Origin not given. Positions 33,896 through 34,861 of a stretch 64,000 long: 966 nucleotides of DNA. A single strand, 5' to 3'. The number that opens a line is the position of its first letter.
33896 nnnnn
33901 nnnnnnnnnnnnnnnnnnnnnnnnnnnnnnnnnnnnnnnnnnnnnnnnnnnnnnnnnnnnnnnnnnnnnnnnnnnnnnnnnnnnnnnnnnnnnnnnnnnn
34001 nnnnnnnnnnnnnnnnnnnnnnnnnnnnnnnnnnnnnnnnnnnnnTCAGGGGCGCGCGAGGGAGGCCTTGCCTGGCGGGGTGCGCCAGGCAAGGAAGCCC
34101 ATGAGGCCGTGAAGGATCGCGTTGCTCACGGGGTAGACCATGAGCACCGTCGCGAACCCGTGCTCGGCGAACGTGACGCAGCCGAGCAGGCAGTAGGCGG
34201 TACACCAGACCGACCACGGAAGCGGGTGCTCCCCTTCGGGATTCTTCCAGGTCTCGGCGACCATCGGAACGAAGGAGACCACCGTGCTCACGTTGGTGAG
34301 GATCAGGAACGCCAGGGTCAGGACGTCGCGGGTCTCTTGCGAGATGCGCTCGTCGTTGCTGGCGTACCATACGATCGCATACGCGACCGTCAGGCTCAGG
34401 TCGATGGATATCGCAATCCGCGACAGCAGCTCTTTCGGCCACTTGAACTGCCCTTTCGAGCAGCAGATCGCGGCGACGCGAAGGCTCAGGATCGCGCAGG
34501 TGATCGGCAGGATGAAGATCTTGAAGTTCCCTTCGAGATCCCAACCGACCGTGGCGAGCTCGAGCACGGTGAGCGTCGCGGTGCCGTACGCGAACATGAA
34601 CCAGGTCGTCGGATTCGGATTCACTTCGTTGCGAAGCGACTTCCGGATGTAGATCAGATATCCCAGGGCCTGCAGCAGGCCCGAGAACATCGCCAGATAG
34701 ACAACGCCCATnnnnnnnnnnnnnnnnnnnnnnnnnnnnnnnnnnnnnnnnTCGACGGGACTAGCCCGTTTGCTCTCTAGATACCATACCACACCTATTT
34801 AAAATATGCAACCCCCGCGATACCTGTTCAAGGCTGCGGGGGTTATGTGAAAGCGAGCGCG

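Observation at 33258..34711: A bacterial SET-domain protein sits in an operon with a 7-TM-like membrane protein, next to an orphan sensor kinase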

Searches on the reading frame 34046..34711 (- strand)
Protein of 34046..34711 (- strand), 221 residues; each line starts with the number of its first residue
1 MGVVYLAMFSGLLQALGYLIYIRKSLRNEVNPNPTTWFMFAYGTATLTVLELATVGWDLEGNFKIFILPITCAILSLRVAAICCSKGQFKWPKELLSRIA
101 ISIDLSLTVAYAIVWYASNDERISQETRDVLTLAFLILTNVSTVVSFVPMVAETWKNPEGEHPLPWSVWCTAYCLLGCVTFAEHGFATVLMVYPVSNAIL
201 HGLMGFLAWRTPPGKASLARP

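Call 3: search_protein_families(library=pfam, proteins=[window:34046-34711:-], max_evalue=0.01)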
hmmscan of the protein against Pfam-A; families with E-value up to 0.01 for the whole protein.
window:34046-34711:- (221 aa): 2 families
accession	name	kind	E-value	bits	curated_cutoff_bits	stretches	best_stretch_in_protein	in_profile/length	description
PF02949.25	7tm_6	-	0.0026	17.3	25.8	0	127-170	64-104/313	7tm Odorant receptor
PF12794.12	MscS_TM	-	0.003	17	28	1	86-166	109-193/339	Mechanosensitive ion channel inner membrane domain 1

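Call 5: search_protein_families(library=ncbifam, proteins=[window:34046-34711:-], max_evalue=0.1)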
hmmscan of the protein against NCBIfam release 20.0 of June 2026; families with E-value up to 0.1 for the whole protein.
window:34046-34711:- (221 aa): 0 families

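Call 16: find_homologous_proteins(query=window:34046-34711:-, max_evalue=0.001)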
Query window:34046-34711:- (221 aa): 45 proteins with E <= 0.001 among 460 candidates.
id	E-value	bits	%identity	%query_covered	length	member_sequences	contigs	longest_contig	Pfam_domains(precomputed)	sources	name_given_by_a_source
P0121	4.4e-145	499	100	100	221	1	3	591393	-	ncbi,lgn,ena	-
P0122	4.8e-94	332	71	94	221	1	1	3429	-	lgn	-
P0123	6.4e-89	315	67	93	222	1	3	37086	-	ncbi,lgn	-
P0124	4.2e-78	280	61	99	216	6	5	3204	-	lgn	-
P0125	5.8e-76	273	61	94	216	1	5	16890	-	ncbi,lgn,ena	-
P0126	3.7e-71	257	57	95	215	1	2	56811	-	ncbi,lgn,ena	-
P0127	3.2e-69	251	58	95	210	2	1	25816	-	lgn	-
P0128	5.6e-68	247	56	95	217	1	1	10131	-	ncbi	-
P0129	5.7e-67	244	52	100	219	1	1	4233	-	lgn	-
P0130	3.2e-66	241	54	95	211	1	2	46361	-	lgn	-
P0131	4.7e-65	237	52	95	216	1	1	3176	-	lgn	-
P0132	5.1e-65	237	50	95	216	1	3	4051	-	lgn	-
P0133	3.5e-64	234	51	95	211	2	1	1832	-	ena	-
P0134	1.5e-63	232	53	95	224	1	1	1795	-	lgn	-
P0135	3.1e-63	231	51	95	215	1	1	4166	-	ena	-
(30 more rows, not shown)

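Call 19: search_protein_families(library=pfam, alignment_id=A2, max_evalue=1)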
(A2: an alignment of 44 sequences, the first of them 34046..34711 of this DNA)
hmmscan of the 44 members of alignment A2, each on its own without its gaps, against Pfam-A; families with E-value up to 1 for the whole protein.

A. member 1, window:34046-34711:- (221 aa): 3 families
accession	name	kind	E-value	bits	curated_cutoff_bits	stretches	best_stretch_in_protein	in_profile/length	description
PF02949.25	7tm_6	-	0.0026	17.3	25.8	1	127-170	64-104/313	7tm Odorant receptor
PF12794.12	MscS_TM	-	0.003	17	28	1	86-166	109-193/339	Mechanosensitive ion channel inner membrane domain 1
PF01757.29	Acyl_transf_3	-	0.095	12.2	31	1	11-146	188-321/326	Acyltransferase domain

B. families by the number of members that match (of 44 scanned): 28 families (the first 25 are shown)
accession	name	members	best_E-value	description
PF06749.17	DUF1218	5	0.0014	Protein of unknown function (DUF1218)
PF02949.25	7tm_6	2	0.0026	7tm Odorant receptor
PF03596.19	Cad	2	0.041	Cadmium resistance transporter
PF20524.3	DUF6739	2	0.047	Family of unknown function (DUF6739)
PF12966.13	AtpR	2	0.078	N-ATPase, AtpR subunit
PF01757.29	Acyl_transf_3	2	0.095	Acyltransferase domain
PF03707.21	MHYT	2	0.17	Bacterial signalling protein N terminal repeat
PF18949.5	DUF5693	2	0.48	Family of unknown function (DUF5693)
PF01061.29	ABC2_membrane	1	0.00061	ABC-2 type transporter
PF12794.12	MscS_TM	1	0.003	Mechanosensitive ion channel inner membrane domain 1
PF07301.16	DUF1453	1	0.014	CcdC protein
PF14093.11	DUF4271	1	0.048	Domain of unknown function (DUF4271)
PF03006.26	HlyIII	1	0.086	Haemolysin-III related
PF01545.26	Cation_efflux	1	0.09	Cation efflux family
PF15420.11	Abhydrolase_9_N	1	0.1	Alpha/beta-hydrolase family N-terminus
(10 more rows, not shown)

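Call 23: predict_structure(alignment_id=A2)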
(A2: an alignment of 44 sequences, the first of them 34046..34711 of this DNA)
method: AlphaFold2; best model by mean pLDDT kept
length: 221 residues; sequences in the alignment: 44
mean_pLDDT: 89.9   pTM: 0.85
mean pLDDT of the five models: 89.9, 89.5, 89.3, 88.3, 87.9
residues with pLDDT >= 90: 157; 70-90: 51; 50-70: 13; < 50: 0
segments of 3 or more residues with pLDDT < 50: none
pLDDT, mean of each block of 10 residues (from residue 1): 91 96 96 91 88 70 80 94 92 90 91 89 93 90 92 95 97 96 94 96 97 66 50
secondary structure, 60 per line:
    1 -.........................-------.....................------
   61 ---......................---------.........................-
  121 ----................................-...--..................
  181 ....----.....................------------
elements in order: H2-26 H34-54 H64-85 H95-119 H125-156 H163-184 H189-209

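Call 43: search_protein_representatives(alignment_id=A2)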
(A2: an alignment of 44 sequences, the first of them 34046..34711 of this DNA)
Query: 44 sequences, 215 profile positions. Proteins with E-value up to 0.001 (for the whole library): 627; up to 1e-10: 278; up to 1e-30: 108. The best 150 are listed.
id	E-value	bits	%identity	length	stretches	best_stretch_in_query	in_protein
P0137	1.9e-92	324.8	-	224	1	2-208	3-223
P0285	1.2e-80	286.2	-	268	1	2-210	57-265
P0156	8.4e-80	283.5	-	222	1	2-212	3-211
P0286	4.5e-73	261.5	-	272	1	3-208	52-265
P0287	7.9e-73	260.7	-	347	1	2-209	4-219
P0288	1.8e-72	259.6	-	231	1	3-207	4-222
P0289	6.3e-71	254.5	-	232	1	2-210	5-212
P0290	1.1e-70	253.7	-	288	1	3-209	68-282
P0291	2.9e-70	252.3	-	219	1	2-201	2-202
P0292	6.9e-70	251.1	-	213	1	5-208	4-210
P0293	7.3e-70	251.0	-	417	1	3-209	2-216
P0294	2.0e-69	249.6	-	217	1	1-209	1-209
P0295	2.5e-69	249.2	-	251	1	3-204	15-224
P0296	4.6e-69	248.4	-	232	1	5-209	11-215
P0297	6.0e-69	248.0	-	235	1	2-210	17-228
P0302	9.2e-66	237.6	-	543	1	5-208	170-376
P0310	2.0e-62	226.7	-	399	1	6-205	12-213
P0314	1.4e-61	223.9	-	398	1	5-206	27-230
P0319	1.5e-58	214.0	-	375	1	3-208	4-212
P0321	6.4e-58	212.0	-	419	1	3-207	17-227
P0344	6.4e-51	189.1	-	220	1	4-208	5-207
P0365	4.0e-44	166.9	-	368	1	4-210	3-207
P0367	4.0e-43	163.6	-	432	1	3-210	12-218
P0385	1.6e-33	132.2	-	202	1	3-209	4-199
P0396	1.2e-28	116.3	-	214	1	2-208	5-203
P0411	1.2e-24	103.2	-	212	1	4-208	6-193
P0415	6.0e-24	100.9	-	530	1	4-211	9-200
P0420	2.5e-23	98.9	-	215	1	3-209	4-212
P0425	1.4e-22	96.5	-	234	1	6-207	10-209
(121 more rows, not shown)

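Call 44: search_protein_families(library=pfam, proteins=[P0287, P0293, P0302, P0310, P0314, P0319, P0321, P0365, P0367, P0415], max_evalue=0.001)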
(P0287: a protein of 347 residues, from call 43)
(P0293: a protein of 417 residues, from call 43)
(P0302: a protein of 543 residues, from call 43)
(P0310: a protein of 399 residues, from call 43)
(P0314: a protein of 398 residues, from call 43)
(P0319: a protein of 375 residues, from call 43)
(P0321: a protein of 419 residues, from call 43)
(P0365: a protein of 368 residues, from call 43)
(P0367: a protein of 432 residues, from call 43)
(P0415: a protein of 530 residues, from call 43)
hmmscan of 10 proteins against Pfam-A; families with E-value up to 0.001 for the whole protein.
P0287 (347 aa): 0 families

P0293 (417 aa): 1 family
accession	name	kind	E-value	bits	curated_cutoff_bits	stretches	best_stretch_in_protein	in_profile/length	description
PF05228.19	CHASE4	-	1.1e-06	29.3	26.2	1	288-399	11-107/140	CHASE4 domain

P0302 (543 aa): 1 family
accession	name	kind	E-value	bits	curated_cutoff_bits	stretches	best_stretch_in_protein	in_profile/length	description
PF00856.33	SET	-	7e-13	49.3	22.4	1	395-484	1-104/105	SET domain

P0310 (399 aa): 1 family
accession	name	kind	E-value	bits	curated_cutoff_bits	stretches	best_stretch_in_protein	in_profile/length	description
PF00856.33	SET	-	1.8e-12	48.1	22.4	1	253-341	1-104/105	SET domain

P0314 (398 aa): 1 family
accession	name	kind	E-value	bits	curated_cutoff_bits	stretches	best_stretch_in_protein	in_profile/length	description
PF00856.33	SET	-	1e-10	42.4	22.4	1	251-340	1-104/105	SET domain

P0319 (375 aa): 1 family
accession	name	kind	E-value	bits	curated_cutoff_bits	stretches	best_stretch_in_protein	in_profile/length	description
PF00856.33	SET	-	6.8e-11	43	22.4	1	226-316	1-104/105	SET domain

P0321 (419 aa): 1 family
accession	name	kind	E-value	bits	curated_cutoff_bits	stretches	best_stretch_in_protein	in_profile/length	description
PF00856.33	SET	-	1.6e-11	45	22.4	1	268-355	3-104/105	SET domain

P0365 (368 aa): 1 family
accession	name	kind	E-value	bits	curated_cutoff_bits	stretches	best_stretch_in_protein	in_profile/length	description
PF00856.33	SET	-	1.3e-11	45.3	22.4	1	217-307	1-104/105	SET domain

P0367 (432 aa): 1 family
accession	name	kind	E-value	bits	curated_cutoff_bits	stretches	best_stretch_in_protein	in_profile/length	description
PF00856.33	SET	-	2.7e-08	34.6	22.4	1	301-337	61-104/105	SET domain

P0415 (530 aa): 1 family
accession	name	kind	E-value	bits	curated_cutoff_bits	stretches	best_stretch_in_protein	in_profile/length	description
PF00856.33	SET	-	3e-27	95.5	22.4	2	373-460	1-104/105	SET domain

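Call 52: find_encoding_contigs(protein=P0293, flank=6000, max_places=3)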
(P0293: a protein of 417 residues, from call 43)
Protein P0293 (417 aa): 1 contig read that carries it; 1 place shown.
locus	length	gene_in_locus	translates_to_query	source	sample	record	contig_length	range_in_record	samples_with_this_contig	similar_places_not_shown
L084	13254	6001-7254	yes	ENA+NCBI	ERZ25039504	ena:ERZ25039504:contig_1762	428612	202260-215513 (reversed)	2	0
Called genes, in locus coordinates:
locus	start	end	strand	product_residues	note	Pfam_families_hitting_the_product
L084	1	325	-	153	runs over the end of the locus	-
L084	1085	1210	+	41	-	PF23858:DUF7220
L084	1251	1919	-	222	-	-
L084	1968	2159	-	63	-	-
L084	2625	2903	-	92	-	-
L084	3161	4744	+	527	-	PF00989:PAS, PF13188:PAS_8 (faint), PF08447:PAS_3 (weak), PF08448:PAS_4, PF13426:PAS_9, PF07536:HWE_HK, PF07568:HisKA_2 (weak)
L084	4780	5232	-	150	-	PF13358:DDE_3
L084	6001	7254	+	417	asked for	PF05228:CHASE4 (faint)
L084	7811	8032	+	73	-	-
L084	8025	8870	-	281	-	-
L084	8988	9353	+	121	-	-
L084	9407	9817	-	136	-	-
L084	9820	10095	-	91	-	-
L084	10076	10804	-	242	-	-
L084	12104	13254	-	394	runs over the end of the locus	PF08447:PAS_3, PF07536:HWE_HK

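Call 61: find_encoding_contigs(protein=P0396, flank=4000, max_places=2)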
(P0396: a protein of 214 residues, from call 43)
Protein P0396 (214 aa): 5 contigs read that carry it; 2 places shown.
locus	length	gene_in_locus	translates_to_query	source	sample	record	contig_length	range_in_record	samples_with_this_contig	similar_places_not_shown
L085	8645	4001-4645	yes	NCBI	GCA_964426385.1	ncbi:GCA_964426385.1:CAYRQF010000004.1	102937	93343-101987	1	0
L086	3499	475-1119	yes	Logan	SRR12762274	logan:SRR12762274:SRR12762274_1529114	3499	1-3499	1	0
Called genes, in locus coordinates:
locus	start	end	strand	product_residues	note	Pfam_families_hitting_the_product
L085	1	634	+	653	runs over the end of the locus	PF06480:FtsH_ext (faint), PF00004:AAA, PF17862:AAA_lid_3, PF01434:Peptidase_M41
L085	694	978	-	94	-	-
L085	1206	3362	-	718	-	PF17191:RecG_wedge, PF01336:tRNA_anti-codon, PF04851:ResIII, PF00270:DEAD, PF00271:Helicase_C, PF19833:RecG_dom3_C (weak)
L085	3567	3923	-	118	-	PF00072:Response_reg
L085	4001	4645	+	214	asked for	-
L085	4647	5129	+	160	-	PF00856:SET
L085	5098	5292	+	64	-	-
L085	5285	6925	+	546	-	PF00512:HisKA, PF02518:HATPase_c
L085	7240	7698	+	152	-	-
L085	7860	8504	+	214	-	-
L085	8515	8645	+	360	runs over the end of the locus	?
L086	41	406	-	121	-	PF00072:Response_reg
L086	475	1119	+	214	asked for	-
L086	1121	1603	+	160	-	PF00856:SET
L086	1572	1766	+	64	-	-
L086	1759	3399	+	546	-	PF00512:HisKA, PF02518:HATPase_c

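Call 62: find_encoding_contigs(protein=P0411, flank=4000, max_places=2)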
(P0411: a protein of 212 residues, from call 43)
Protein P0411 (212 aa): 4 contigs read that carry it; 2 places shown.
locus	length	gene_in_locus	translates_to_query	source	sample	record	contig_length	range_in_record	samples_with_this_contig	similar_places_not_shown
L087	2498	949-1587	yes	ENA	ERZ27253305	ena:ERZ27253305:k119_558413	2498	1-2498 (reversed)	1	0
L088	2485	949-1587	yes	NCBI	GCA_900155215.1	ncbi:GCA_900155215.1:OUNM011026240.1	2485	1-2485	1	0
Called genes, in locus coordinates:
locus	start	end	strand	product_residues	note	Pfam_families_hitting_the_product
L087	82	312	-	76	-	PF13560:HTH_31, PF12844:HTH_19, PF01381:HTH_3, PF13443:HTH_26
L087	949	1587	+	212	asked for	-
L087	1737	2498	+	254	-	?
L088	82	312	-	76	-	PF13560:HTH_31, PF12844:HTH_19, PF01381:HTH_3, PF13443:HTH_26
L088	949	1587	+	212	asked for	-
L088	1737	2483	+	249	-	?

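Call 63: find_encoding_contigs(protein=P0425, flank=4000, max_places=2)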
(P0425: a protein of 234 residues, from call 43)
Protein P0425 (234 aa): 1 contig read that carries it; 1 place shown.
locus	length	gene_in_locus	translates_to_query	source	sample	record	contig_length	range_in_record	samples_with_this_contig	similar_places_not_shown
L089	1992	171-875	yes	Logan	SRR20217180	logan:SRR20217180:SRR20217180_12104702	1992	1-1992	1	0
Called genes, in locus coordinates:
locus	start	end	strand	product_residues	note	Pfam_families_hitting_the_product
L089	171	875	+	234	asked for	-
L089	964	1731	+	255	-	PF01234:NNMT_PNMT_TEMT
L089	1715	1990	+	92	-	?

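Call 64: search_protein_families(library=pfam, proteins=[L089:964-1731:+, L087:1737-2498:+, L089:1715-1990:+, L089:171-875:+, L087:949-1587:+, L085:3567-3923:-, L085:5098-5292:+], max_evalue=0.01)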
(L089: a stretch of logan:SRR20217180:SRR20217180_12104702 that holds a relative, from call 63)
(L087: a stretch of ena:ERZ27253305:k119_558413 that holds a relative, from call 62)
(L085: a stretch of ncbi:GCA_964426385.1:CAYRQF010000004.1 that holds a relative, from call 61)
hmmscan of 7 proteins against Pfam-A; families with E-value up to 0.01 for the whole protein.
L089:964-1731:+ (255 aa): 7 families
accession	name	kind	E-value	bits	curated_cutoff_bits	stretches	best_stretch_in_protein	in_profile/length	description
PF01234.23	NNMT_PNMT_TEMT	-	1.3e-36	126.7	25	1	10-233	13-241/261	NNMT/PNMT/TEMT family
PF13489.12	Methyltransf_23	-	6.1e-05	23.2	27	1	34-195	10-121/164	Methyltransferase domain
PF08241.18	Methyltransf_11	-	0.0025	18.9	21.2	0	118-190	32-95/95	Methyltransferase domain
PF09960.14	DUF2194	-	0.0041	15.9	30.4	1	144-191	77-118/582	Uncharacterised protein conserved in bacteria (DUF2194)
PF07942.18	CARME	-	0.005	16.6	27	1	116-189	132-198/268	Carnosine N-methyltransferase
PF13649.12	Methyltransf_25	-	0.0079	17.3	27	0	122-186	39-97/97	Methyltransferase domain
PF08242.18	Methyltransf_12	-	0.0091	17.1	30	0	122-187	39-97/98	Methyltransferase domain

L087:1737-2498:+ (254 aa): 2 families
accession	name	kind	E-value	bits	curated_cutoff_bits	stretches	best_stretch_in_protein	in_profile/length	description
PF00239.26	Resolvase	-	1.3e-34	119.8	23.3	1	13-156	3-142/145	Resolvase, N terminal domain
PF07508.19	Recombinase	-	1.8e-11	44.6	21.1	1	179-247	1-65/102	Recombinase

L089:1715-1990:+ (92 aa): 0 families

L089:171-875:+ (234 aa): 0 families

L087:949-1587:+ (212 aa): 0 families

L085:3567-3923:- (118 aa): 2 families
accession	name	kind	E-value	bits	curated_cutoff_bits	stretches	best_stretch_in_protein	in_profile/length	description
PF00072.30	Response_reg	-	3.8e-27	95.1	30.2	1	4-115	1-111/111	Response regulator receiver domain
PF03709.21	OKR_DC_1_N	-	0.0041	17.8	29.3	1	18-109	10-99/111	Orn/Lys/Arg decarboxylase, N-terminal domain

L085:5098-5292:+ (64 aa): 0 families

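Call 70: find_related_loci(query=P0425, collection=metagenome_contigs, flank=3500)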
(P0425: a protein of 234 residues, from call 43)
Query P0425 (234 aa) in metagenome_contigs; peptide patterns used: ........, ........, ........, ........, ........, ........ (x = any residue, [..] = any of these).
65 stretches matched a pattern; 2 encode a relative of the query (tblastn E <= 1e-3); 2 distinct loci.
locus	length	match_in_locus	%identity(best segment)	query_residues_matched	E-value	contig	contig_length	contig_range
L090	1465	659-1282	66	11-218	1e-86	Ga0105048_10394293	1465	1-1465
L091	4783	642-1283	63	5-218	2e-77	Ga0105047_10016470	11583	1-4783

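Call 73: search_protein_families(library=padloc, proteins=[window:34046-34711:-], max_evalue=0.01)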
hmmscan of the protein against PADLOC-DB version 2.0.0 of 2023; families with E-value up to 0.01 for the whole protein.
window:34046-34711:- (221 aa): 0 families

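Call 75: find_encoding_contigs(protein=P0344, flank=3500, max_places=2)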
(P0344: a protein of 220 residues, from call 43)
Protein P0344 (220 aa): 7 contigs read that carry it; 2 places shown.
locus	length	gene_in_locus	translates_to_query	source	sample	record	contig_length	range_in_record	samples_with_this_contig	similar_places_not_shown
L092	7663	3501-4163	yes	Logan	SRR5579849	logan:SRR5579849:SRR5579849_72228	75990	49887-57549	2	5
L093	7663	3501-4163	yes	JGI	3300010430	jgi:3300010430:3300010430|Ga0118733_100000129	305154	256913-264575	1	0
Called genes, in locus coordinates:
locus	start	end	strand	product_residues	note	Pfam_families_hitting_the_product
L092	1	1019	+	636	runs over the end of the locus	PF00012:HSP70, PF06723:MreB_Mbl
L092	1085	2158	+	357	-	PF00226:DnaJ, PF01556:DnaJ_C, PF15777:Anti-TRAP (faint), PF00684:DnaJ_CXXCXGXG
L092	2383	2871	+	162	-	-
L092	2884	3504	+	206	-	PF00856:SET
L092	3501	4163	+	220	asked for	-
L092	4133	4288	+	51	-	-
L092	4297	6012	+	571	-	PF00512:HisKA, PF02518:HATPase_c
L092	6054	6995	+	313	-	PF00579:tRNA-synt_1b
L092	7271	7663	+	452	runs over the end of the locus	PF01336:tRNA_anti-codon, PF00152:tRNA-synt_2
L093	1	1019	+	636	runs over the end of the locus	PF00012:HSP70, PF06723:MreB_Mbl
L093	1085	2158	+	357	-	PF00226:DnaJ, PF01556:DnaJ_C, PF15777:Anti-TRAP (faint), PF00684:DnaJ_CXXCXGXG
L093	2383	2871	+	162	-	-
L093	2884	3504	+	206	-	PF00856:SET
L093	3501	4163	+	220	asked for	-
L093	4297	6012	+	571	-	PF00512:HisKA, PF02518:HATPase_c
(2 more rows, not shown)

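Call 76: find_encoding_contigs(protein=P0385, flank=3500, max_places=2)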
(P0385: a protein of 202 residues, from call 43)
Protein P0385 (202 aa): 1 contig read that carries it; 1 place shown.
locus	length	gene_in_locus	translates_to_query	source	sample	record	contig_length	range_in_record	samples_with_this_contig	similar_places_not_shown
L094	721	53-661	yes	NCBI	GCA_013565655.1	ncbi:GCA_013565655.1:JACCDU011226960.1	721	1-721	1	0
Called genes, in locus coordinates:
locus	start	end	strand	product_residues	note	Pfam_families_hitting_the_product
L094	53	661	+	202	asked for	-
